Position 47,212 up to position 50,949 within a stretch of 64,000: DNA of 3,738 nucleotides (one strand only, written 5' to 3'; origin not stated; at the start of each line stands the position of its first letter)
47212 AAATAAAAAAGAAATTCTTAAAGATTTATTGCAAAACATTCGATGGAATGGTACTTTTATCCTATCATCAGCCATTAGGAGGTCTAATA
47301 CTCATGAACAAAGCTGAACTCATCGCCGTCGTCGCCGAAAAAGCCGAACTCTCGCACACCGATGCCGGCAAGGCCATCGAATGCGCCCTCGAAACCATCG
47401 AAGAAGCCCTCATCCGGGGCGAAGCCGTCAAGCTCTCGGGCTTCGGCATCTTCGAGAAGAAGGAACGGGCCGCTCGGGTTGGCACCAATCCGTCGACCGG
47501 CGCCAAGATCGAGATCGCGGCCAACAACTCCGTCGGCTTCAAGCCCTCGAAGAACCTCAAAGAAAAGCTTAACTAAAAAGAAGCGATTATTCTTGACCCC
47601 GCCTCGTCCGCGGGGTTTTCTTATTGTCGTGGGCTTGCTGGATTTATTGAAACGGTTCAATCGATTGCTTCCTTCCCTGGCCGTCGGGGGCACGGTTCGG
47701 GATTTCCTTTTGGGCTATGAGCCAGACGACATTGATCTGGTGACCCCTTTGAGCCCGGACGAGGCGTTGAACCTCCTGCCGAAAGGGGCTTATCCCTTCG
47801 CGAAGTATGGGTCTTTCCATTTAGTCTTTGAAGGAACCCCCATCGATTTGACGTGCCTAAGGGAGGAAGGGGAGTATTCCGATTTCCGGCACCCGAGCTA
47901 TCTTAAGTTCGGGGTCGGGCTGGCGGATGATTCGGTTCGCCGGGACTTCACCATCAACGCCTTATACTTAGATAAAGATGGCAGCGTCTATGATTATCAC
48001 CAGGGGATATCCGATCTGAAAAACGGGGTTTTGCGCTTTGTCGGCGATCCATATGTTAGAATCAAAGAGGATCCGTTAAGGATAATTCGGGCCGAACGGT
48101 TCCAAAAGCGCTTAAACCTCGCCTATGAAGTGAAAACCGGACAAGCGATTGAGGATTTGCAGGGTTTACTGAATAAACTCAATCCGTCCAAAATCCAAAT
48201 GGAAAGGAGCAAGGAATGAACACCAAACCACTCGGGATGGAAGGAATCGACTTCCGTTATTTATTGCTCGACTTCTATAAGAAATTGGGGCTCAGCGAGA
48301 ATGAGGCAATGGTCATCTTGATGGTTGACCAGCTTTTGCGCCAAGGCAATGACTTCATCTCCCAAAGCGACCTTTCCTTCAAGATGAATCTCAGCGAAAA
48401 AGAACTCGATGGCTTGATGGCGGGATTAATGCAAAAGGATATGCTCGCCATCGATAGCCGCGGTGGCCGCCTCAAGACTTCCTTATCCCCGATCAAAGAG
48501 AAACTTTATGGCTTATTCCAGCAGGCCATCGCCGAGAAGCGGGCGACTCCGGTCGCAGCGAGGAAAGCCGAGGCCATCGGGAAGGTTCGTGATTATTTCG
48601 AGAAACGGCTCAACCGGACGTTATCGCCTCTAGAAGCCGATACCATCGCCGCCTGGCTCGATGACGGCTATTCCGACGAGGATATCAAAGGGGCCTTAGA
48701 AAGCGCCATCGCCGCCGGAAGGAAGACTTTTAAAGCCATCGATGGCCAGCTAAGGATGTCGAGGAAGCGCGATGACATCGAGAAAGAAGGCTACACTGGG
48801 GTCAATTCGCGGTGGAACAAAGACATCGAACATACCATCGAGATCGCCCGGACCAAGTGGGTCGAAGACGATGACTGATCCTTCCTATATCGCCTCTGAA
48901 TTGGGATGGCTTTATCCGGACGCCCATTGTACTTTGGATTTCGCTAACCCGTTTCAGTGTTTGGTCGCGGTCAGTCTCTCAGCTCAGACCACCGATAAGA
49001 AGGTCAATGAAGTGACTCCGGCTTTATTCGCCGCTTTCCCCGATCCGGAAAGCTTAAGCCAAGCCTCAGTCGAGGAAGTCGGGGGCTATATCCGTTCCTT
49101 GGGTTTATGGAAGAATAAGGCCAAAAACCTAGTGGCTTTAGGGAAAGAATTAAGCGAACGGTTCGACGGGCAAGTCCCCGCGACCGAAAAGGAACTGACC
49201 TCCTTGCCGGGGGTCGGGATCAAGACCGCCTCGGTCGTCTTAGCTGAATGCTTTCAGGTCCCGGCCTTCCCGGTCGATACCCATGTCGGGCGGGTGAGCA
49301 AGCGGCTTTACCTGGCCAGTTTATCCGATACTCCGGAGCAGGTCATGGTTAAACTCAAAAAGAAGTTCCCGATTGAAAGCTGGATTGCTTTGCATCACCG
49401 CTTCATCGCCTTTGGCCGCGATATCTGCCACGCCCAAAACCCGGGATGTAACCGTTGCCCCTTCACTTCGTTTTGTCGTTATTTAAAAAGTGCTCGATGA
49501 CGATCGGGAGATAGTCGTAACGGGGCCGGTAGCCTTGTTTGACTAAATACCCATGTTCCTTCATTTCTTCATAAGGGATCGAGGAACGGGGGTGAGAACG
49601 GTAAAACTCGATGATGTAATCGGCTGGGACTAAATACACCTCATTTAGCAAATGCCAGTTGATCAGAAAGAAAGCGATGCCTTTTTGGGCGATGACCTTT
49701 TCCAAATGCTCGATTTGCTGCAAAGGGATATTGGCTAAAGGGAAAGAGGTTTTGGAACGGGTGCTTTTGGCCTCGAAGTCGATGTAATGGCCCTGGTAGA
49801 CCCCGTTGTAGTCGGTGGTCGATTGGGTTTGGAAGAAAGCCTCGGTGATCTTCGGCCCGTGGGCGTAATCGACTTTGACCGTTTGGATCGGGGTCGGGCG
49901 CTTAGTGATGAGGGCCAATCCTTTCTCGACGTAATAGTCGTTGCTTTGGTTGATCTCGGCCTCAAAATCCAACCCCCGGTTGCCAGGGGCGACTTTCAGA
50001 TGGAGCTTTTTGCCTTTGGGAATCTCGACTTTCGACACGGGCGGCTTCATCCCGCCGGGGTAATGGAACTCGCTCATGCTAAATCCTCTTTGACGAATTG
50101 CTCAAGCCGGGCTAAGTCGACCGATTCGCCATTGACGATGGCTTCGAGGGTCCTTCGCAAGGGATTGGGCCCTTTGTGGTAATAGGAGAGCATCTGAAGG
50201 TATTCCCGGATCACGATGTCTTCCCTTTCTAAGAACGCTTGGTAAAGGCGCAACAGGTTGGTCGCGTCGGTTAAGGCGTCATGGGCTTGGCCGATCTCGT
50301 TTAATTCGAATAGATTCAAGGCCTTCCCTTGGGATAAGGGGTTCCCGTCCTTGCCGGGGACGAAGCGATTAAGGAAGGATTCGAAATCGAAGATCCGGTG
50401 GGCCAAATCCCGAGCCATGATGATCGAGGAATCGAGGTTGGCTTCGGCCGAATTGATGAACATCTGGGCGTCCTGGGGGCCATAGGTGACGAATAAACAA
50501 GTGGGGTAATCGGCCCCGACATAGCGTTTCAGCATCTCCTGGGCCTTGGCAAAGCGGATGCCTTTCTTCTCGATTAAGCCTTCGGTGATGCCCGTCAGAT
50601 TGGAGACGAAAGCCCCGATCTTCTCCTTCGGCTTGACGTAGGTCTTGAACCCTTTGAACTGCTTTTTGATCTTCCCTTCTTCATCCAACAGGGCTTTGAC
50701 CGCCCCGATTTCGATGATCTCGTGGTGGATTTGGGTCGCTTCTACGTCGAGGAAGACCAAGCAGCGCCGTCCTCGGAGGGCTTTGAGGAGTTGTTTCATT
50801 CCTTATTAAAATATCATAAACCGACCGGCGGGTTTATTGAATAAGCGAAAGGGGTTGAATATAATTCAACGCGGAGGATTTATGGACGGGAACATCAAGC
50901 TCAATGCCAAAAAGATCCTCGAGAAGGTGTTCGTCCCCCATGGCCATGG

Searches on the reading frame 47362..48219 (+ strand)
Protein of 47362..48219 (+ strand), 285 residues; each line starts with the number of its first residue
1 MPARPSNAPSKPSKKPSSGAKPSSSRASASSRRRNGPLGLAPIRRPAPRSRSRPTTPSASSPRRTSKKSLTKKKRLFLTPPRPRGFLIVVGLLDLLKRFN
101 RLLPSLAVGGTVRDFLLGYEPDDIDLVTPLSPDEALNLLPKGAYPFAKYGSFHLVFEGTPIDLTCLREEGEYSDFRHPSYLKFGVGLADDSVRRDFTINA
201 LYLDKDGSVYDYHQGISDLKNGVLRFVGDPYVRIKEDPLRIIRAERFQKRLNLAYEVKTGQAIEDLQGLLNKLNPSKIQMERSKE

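Call 43: search_protein_families(library=pfam, proteins=[window:47362-48219:+], max_evalue=0.00001)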
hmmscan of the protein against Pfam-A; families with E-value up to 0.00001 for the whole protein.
window:47362-48219:+ (285 aa): 1 family
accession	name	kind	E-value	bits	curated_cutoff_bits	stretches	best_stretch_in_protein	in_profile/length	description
PF01743.26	PolyA_pol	-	4e-26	92.3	23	1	108-225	4-126/126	Poly A polymerase head domain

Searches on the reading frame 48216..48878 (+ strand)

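Call 43: search_protein_families(library=pfam, proteins=[window:48216-48878:+], max_evalue=0.00001)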
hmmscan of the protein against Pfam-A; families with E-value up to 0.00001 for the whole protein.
window:48216-48878:+ (220 aa): 2 families
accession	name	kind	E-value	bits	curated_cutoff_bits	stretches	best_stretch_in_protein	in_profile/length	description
PF21984.2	DnaD_N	-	2.8e-15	56.8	27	1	16-104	4-97/101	DnaD N-terminal domain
PF07261.16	DnaB_2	-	5.9e-09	35.9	22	1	127-179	3-56/74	Replication initiation and membrane attachment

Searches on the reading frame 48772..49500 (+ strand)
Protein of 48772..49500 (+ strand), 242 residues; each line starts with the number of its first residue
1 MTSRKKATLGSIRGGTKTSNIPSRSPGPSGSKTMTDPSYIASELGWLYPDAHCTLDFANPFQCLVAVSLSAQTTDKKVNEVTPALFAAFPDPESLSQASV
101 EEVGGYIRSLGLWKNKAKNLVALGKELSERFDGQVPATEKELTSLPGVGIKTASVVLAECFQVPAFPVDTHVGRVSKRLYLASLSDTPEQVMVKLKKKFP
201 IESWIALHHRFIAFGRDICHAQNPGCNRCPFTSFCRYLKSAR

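Call 43: search_protein_families(library=pfam, proteins=[window:48772-49500:+], max_evalue=0.00001)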
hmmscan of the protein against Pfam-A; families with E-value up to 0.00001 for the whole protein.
window:48772-49500:+ (242 aa): 2 families
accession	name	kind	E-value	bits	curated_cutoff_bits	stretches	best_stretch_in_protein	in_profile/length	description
PF00730.31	HhH-GPD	-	5.1e-23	81.9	26.2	1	66-200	2-107/108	HhH-GPD superfamily base excision DNA repair protein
PF00633.29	HHH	-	1.6e-09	37.5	24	1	130-158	1-29/30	Helix-hairpin-helix motif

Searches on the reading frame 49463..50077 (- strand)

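Call 43: search_protein_families(library=pfam, proteins=[window:49463-50077:-], max_evalue=0.00001)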
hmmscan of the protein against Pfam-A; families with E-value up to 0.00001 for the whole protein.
window:49463-50077:- (204 aa): 1 family
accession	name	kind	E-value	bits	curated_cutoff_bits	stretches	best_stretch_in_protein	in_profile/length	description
PF03838.20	RecU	-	1.1e-53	181.9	25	1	34-193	1-161/162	Recombination protein U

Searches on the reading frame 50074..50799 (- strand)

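Call 43: search_protein_families(library=pfam, proteins=[window:50074-50799:-], max_evalue=0.00001)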
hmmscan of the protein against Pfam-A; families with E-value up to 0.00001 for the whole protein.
window:50074-50799:- (241 aa): 1 family
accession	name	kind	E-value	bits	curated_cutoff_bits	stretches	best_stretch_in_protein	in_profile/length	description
PF00929.31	RNase_T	-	5.2e-13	50.3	24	1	15-186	1-164/164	Exonuclease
